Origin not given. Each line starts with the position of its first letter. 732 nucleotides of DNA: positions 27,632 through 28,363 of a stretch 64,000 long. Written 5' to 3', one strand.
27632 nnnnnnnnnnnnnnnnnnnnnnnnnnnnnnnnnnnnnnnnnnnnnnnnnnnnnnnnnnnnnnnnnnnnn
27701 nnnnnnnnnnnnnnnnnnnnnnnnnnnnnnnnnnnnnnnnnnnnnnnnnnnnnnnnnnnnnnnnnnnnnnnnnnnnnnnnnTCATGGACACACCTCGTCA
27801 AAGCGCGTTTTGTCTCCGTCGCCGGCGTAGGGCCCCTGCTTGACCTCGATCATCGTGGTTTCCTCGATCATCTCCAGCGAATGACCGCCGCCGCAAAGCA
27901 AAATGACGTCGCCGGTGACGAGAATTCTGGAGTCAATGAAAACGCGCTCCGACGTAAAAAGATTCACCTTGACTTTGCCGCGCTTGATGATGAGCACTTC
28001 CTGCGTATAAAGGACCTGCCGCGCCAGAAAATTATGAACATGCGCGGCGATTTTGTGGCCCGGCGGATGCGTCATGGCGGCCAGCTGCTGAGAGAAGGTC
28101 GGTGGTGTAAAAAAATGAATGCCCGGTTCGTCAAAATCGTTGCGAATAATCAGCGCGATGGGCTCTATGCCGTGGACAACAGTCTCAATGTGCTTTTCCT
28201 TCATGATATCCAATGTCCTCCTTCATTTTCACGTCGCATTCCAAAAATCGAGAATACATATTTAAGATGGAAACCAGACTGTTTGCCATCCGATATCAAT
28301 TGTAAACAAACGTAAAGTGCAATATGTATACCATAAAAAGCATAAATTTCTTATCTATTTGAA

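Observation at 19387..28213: Arn-like envelope glycosylation cluster: modified amino-sugar synthesis + polyprenyl-P GT2 + three GT-C transferases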

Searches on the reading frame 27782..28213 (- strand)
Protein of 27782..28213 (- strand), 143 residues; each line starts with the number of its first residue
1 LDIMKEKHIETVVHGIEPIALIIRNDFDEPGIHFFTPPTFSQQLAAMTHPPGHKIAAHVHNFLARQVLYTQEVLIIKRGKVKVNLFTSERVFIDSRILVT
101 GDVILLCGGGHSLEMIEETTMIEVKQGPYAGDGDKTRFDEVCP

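Call 3: search_protein_families(library=pfam, proteins=[window:27782-28213:-], max_evalue=0.01)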
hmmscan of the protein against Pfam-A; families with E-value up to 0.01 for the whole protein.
window:27782-28213:- (143 aa): 0 families

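Call 4: search_protein_families(library=ncbifam, proteins=[window:27782-28213:-], max_evalue=0.01)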
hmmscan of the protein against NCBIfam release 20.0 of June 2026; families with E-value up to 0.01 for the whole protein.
window:27782-28213:- (143 aa): 1 family
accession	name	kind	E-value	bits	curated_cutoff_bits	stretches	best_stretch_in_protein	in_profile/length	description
TIGR04366.1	cupin_WbuC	subfamily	4.3e-06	26.6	42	1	47-135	39-125/132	WbuC family cupin fold metalloprotein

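Call 7: search_solved_structures(query=window:27782-28213:-, max_evalue=1, show_alignments=2)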
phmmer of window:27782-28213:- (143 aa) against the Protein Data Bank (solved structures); distinct sequences matched with E-value up to 1: 0.

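Call 26: find_homologous_proteins(query=window:27782-28213:-, max_evalue=0.001)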
Query window:27782-28213:- (143 aa): 7998 proteins with E <= 0.001 among 8000 candidates; the best 120 are listed.
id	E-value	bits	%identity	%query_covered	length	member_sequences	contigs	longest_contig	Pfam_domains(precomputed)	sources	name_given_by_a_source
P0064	9.2e-89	313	100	98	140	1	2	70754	-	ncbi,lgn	-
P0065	1.1e-79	283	89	99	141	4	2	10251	-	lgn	-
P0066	5.1e-70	252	82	96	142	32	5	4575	-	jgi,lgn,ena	-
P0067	3.5e-69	249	79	97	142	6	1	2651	-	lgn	-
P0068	1.9e-68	247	79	98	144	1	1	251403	-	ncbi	ncbi:MAG: hypothetical protein K4571_12425 [Deltaproteobacteria bacterium]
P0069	3.7e-68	246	76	98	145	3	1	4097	-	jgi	jgi:mannose-6-phosphate isomerase-like protein (cupin superfamily)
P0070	6.2e-68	245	80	96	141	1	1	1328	-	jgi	jgi:hypothetical protein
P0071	7.2e-68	245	77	98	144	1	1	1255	-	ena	-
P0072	1.5e-67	244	79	96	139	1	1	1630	-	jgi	jgi:hypothetical protein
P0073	2.0e-67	243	77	96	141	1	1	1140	-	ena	-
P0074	6.3e-67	242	79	96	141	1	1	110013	-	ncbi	ncbi:MAG: hypothetical protein V1766_03645 [Pseudomonadota bacterium]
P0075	6.5e-67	242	79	95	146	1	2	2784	-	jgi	jgi:mannose-6-phosphate isomerase-like protein (cupin superfamily)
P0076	9.5e-67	241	76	97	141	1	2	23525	-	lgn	-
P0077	9.8e-67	241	76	97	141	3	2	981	-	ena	-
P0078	3.1e-66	240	77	96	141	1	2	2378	-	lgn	-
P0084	1.6e-65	237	76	97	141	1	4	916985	-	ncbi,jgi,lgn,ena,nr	ncbi:MAG: hypothetical protein CVU72_04710 [Deltaproteobacteria bacterium HGW-Deltaproteobacteria-7]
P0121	4.2e-62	226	75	92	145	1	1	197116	-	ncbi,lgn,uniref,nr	ncbi:Mannose-6-phosphate isomerase, cupin superfamily [Syntrophus gentianae]|uniref:Mannose-6-phosph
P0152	3.1e-61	223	75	91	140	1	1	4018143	-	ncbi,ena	-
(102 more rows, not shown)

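Call 27: find_encoding_contigs(protein=P0121, flank=10000, max_places=1)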
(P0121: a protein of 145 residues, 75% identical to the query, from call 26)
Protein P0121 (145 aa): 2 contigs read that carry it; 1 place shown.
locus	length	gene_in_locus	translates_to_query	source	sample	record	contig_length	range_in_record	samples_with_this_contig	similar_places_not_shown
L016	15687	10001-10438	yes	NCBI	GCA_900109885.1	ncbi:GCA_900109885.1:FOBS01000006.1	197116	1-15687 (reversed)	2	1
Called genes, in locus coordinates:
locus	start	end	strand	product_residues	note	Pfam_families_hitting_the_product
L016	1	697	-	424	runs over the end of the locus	PF12704:MacB_PCD, PF02687:FtsX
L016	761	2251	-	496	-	PF01336:tRNA_anti-codon, PF00152:tRNA-synt_2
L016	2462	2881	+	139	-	PF00436:SSB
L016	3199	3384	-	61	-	PF02416:TatA_B_E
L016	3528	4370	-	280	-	PF13413:HTH_25, PF13464:RodZ_C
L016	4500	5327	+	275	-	PF00459:Inositol_P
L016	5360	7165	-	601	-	PF13188:PAS_8 (weak), PF02518:HATPase_c, PF00072:Response_reg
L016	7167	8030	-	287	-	PF08668:HDOD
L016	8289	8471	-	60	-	-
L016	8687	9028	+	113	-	PF12973:Cupin_7 (weak), PF00190:Cupin_1 (weak), PF02311:AraC_binding (weak), PF07883:Cupin_2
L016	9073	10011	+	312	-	PF00535:Glycos_transf_2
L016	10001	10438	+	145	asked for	-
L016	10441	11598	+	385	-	PF01041:DegT_DnrJ_EryC1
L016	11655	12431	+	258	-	PF01209:Ubie_methyltran, PF03848:TehB (weak), PF05401:NodS (weak), PF13489:Methyltransf_23, PF13847:Methyltransf_31, PF08241:Methyltransf_11, PF08242:Methyltransf_12, PF13649:Methyltransf_25, +1 more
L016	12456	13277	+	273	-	PF01061:ABC2_membrane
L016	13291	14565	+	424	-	PF00005:ABC_tran, PF13304:AAA_21 (faint), PF14524:Wzt_C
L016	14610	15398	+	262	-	PF02475:TRM5-TYW2_MTfase (weak), PF05575:V_cholerae_RfbT, PF05050:Methyltransf_21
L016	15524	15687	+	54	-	?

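Call 28: find_encoding_contigs(protein=P0152, flank=10000, max_places=1)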
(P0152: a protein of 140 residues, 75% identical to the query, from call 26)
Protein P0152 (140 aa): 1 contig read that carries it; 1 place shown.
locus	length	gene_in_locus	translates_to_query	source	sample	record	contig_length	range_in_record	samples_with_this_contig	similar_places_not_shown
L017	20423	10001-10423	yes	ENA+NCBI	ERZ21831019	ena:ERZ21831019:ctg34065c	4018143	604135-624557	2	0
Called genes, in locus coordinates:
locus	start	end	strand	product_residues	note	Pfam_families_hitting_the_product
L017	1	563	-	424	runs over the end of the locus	PF12704:MacB_PCD, PF02687:FtsX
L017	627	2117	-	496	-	PF01336:tRNA_anti-codon, PF00152:tRNA-synt_2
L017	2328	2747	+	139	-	PF00436:SSB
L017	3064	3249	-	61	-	PF02416:TatA_B_E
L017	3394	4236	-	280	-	PF12844:HTH_19 (weak), PF13413:HTH_25, PF13464:RodZ_C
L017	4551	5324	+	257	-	PF00459:Inositol_P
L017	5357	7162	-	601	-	PF00989:PAS (faint), PF13188:PAS_8 (weak), PF02518:HATPase_c, PF00072:Response_reg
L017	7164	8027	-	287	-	PF08668:HDOD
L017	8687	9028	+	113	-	PF00190:Cupin_1 (weak), PF12973:Cupin_7 (weak), PF02311:AraC_binding (faint), PF07883:Cupin_2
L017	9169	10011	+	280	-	PF00535:Glycos_transf_2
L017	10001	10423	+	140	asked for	-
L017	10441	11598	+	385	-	PF01041:DegT_DnrJ_EryC1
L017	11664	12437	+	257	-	PF00891:Methyltransf_2 (weak), PF01209:Ubie_methyltran, PF03848:TehB (weak), PF13489:Methyltransf_23, PF13847:Methyltransf_31, PF08241:Methyltransf_11, PF08242:Methyltransf_12, PF13649:Methyltransf_25, +2 more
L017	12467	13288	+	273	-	PF01061:ABC2_membrane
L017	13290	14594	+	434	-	PF00005:ABC_tran, PF13304:AAA_21 (faint), PF14524:Wzt_C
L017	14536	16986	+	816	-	-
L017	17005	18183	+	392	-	PF01075:Glyco_transf_9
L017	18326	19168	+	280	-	PF00535:Glycos_transf_2, PF10111:Glyco_tranf_2_2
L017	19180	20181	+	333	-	PF00535:Glycos_transf_2, PF13641:Glyco_tranf_2_3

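Call 29: find_encoding_contigs(protein=P0084, flank=10000, max_places=1)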
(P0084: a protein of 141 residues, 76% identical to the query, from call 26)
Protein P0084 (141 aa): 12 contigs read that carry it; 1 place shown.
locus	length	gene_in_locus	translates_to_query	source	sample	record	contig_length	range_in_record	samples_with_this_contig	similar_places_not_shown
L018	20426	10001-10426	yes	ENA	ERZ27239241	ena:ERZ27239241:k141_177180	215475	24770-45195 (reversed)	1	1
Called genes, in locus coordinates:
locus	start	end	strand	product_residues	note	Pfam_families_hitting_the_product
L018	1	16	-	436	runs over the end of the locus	-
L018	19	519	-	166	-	PF07963:N_methyl (weak)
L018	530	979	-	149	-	PF07963:N_methyl (weak)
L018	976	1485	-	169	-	PF07963:N_methyl (weak)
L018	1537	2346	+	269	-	-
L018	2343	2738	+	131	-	-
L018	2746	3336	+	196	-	-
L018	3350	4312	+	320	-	-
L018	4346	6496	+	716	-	PF19190:BACON_2 (weak), PF13004:BACON (weak)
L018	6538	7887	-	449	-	PF03446:NAD_binding_2 (weak), PF03721:UDPG_MGDP_dh_N, PF00984:UDPG_MGDP_dh, PF03720:UDPG_MGDP_dh_C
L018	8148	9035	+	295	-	PF00535:Glycos_transf_2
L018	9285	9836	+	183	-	-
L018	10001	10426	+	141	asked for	-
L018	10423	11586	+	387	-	PF01041:DegT_DnrJ_EryC1, PF00155:Aminotran_1_2 (weak), PF01212:Beta_elim_lyase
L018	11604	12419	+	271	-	PF07942:CARME (faint), PF03848:TehB (weak), PF06080:DUF938 (faint), PF13489:Methyltransf_23, PF08241:Methyltransf_11, PF08242:Methyltransf_12, PF13649:Methyltransf_25, PF13847:Methyltransf_31, +1 more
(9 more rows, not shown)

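Call 53: predict_structure(alignment_id=A3)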
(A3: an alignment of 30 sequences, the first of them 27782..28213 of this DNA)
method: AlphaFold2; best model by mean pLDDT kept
length: 143 residues; sequences in the alignment: 30
mean_pLDDT: 80.5   pTM: 0.77
mean pLDDT of the five models: 80.5, 76.8, 67.5, 52.3, 44.8
residues with pLDDT >= 90: 64; 70-90: 38; 50-70: 29; < 50: 12
segments of 3 or more residues with pLDDT < 50: 1-5, 64-68
pLDDT, mean of each block of 10 residues (from residue 1): 61 87 87 62 88 91 52 92 94 96 90 97 75 65 49
secondary structure, 60 per line:
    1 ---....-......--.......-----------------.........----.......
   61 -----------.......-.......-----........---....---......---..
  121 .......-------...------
elements in order: H4-7 E9-14 E17-23 E41-49 E54-60 E72-78 E80-86 E92-99 E103-106 E110-115 E119-127 E135-137

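Call 59: fold_search(model_id=the predicted structure, library=pdb)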
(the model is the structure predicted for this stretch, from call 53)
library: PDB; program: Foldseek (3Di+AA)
matches with E <= 10: 1792; with E <= 0.001: 27
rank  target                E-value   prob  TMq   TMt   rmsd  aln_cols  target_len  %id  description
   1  7ani_B                2.7e-04  1.00  0.58  0.49   5.1       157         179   12  DdahB, GDP-mannoheptose C3,5 epimerase from Campylobacter jejuni (released 2020-10-21)
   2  6l9i_A                3.2e-04  1.00  0.44  0.20  11.6       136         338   15  Crystal Structure of Lactobacillus farciminis Oxalate Decarboxylase Formate Complex (released 2021-01-20)
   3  5flj_L                3.8e-04  1.00  0.47  0.37  11.3       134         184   20  enzyme-substrate-dioxygen complex of Ni-quercetinase (released 2016-06-01)
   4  2uy8                  4.2e-04  1.00  0.49  0.20  12.8       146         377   14  R92A mutant of Bacillus subtilis Oxalate Decarboxylase OxdC (released 2007-08-21)
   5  4met_A                4.6e-04  1.00  0.50  0.20   3.2       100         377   20  Assigning the EPR Fine Structure Parameters of the Mn(II) Centers in Bacillus subtilis Oxalate Decarboxylase by Site-D (released 2014-03-05)
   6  6din                  4.8e-04  1.00  0.56  0.45   6.3       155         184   11  High resolutionstructure of apo dTDP-4-dehydrorhamnose 3,5-epimerase (released 2018-05-30)
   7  2v09                  5.6e-04  1.00  0.50  0.20   3.2       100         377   20  SENS161-164DSSN mutant of Bacillus subtilis Oxalate Decarboxylase OxdC (released 2007-10-30)
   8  3s0m                  5.9e-04  1.00  0.44  0.18  12.7       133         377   15  A Structural Element that Modulates Proton-Coupled Electron Transfer in Oxalate Decarboxylase (released 2012-04-25)
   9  2pam_B                6.2e-04  1.00  0.51  0.54   9.7       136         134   13  Structure of a H49N, H51N double mutant dTDP-4-keto-6-deoxy-D-glucose-3,4-ketoisomerase from Aneurinibacillus thermoae (released 2007-04-24)
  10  6ufi                  6.5e-04  1.00  0.45  0.18   2.9        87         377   23  W96Y Oxalate Decarboxylase (Bacillus subtilis) (released 2020-09-30)
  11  3d82_A                6.5e-04  1.00  0.41  0.55   4.1        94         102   17  Crystal structure of a cupin-2 domain containing protein (sfri_3543) from shewanella frigidimarina ncimb 400 at 2.05 A (released 2008-06-10)
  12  9j9u_A                7.2e-04  1.00  0.60  0.48   6.0       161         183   11  artificial dinuclear Mn-bound metalloprotein 2 (D2:Mn) (released 2025-07-02)
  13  3ryk_A                7.2e-04  1.00  0.57  0.48   6.7       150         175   11  1.63 Angstrom resolution crystal structure of dTDP-4-dehydrorhamnose 3,5-epimerase (rfbC) from Bacillus anthracis str. (released 2011-05-25)
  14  2uya                  7.6e-04  1.00  0.45  0.18   3.0        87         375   23  DEL162-163 mutant of Bacillus subtilis Oxalate Decarboxylase OxdC (released 2007-08-21)
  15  5buv_A                7.6e-04  1.00  0.58  0.49   4.6       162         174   14  X-ray structure of WbcA from Yersinia enterocolitica (released 2015-08-05)
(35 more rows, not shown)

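Call 63: search_protein_families(library=ncbifam, proteins=[L016:9073-10011:+, L016:11655-12431:+], max_evalue=0.00001)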
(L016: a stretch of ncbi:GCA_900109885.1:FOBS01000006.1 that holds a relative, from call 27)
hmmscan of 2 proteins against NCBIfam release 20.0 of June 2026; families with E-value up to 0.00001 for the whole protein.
L016:9073-10011:+ (312 aa): 13 families
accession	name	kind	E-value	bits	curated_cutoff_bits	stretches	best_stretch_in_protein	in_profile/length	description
TIGR04182.1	glyco_TIGR04182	equivalog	7.5e-35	120.7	325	1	8-292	1-290/293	S-layer glycoprotein N-glycosyltransferase AglJ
NF058614.1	PPMAGASynPpgS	equivalog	5e-24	85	370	1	8-194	1-191/226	polyprenyl-phospho-N-acetylgalactosaminyl synthase PpgS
NF041391.1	DPhHxTase_Halo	equivalog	4e-19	68.5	375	1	15-220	3-204/213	dolichyl-phosphate hexose transferase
NF007986.1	PRK10714.1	equivalog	5.9e-19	68.2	529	1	8-169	7-174/316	undecaprenyl-phosphate 4-deoxy-4-formamido-L-arabinose transferase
NF047588.1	GlcsyltransPgfSStrep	equivalog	1.6e-17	63.7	500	1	9-176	3-177/308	glycosyltransferase PgfS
NF010496.0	PRK13915.1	equivalog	7.4e-17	61.4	262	1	8-107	32-139/307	glucosyl-3-phosphoglycerate synthase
TIGR03965.1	mycofact_glyco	equivalog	1.5e-14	53.8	280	1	6-110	73-179/467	mycofactocin biosynthesis glycosyltransferase MftF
TIGR04283.1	glyco_like_mftF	equivalog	1.3e-13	51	182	1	9-112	1-98/221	TIGR04283 family arsenosugar biosynthesis glycosyltransferase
TIGR03937.1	PgaC_IcaA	equivalog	2.9e-10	39.7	422.3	1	7-112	45-152/407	poly-beta-1,6-N-acetyl-D-glucosamine synthase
NF041875.1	EPS_EpsD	equivalog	3e-08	33.4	370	1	9-117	1-111/325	exopolysaccharide biosynthesis glycosyltransferase EpsD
TIGR03469.1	HpnB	hypoth_equivalog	3.1e-06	26.5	379.25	0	6-62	43-97/386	hopene-associated glycosyltransferase HpnB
NF041865.1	EpsU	equivalog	4.8e-06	25.8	700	1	8-103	40-140/394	exopolysaccharide biosynthesis GT2 family glycosyltransferase EpsU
NF047683.1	TeichurnBiosyTuaG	equivalog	7.7e-06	25.7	400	0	5-114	4-115/252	teichuronic acid biosynthesis protein TuaG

L016:11655-12431:+ (258 aa): 36 families (the best 25 are shown)
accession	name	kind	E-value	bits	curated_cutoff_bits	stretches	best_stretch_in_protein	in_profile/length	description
NF041820.1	daptide_MTase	equivalog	7.9e-18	64.8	175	1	9-153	9-149/243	daptide-type RiPP biosynthesis methyltransferase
TIGR02021.1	BchM-ChlM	equivalog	3.5e-17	62.6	158.9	1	42-134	54-146/218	magnesium protoporphyrin IX methyltransferase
NF043040.1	corrin_prot_MT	hypoth_equivalog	1.1e-16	60.9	180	1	32-145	32-146/216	corrinoid protein-associated methyltransferase CpaM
TIGR01983.1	UbiG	equivalog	2.2e-13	50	102.95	1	42-144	49-149/228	bifunctional 2-polyprenyl-6-hydroxyphenol methylase/3-demethylubiquinol 3-O-methyltransferase UbiG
NF045667.1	MTase_DVU1556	equivalog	2.5e-13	50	155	1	31-214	11-183/213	DVU_1556 family methyltransferase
TIGR01934.1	MenG_MenH_UbiE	subfamily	7.5e-13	48.3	158.35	1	33-146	30-141/223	ubiquinone/menaquinone biosynthesis methyltransferase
NF001244.0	PRK00216.1-5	equivalog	5.6e-12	45.5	216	1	34-144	40-151/236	bifunctional demethylmenaquinone methyltransferase/2-methoxy-6-polyprenyl-1,4-benzoquinol methylase UbiE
NF045649.1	2X_seleno_MduS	exception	3.1e-11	42.8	380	1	28-148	27-149/338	methyltransferase domain-containing selenoprotein MduS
NF045882.1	PLipidMtase_Leg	equivalog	8.2e-11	42.1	390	1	10-142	12-139/207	phospholipid N-methyltransferase PmtA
TIGR02072.1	BioC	equivalog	5e-10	39.6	184.95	1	37-146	29-132/244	malonyl-ACP O-methyltransferase BioC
NF001243.0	PRK00216.1-4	equivalog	7.4e-10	38.6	235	1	12-146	17-151/237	demethylmenaquinone methyltransferase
NF047649.1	MTase_UXPK_star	exception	9.1e-10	38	460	1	45-145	80-180/283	methyltransferase/UXPK-star double selenoprotein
NF008992.0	PRK12335.1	equivalog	1.1e-09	37.9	303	1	21-142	102-219/289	SAM-dependent methyltransferase TehB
NF051855.1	GlySarMtaseBact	equivalog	2.5e-09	37.2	350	1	15-170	28-182/259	glycine/sarcosine N-methyltransferase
NF041537.1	ArsM_AhpD_UU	exception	2.9e-09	36.2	510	1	43-145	77-179/345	arsenite methyltransferase/AhpD domain selenoprotein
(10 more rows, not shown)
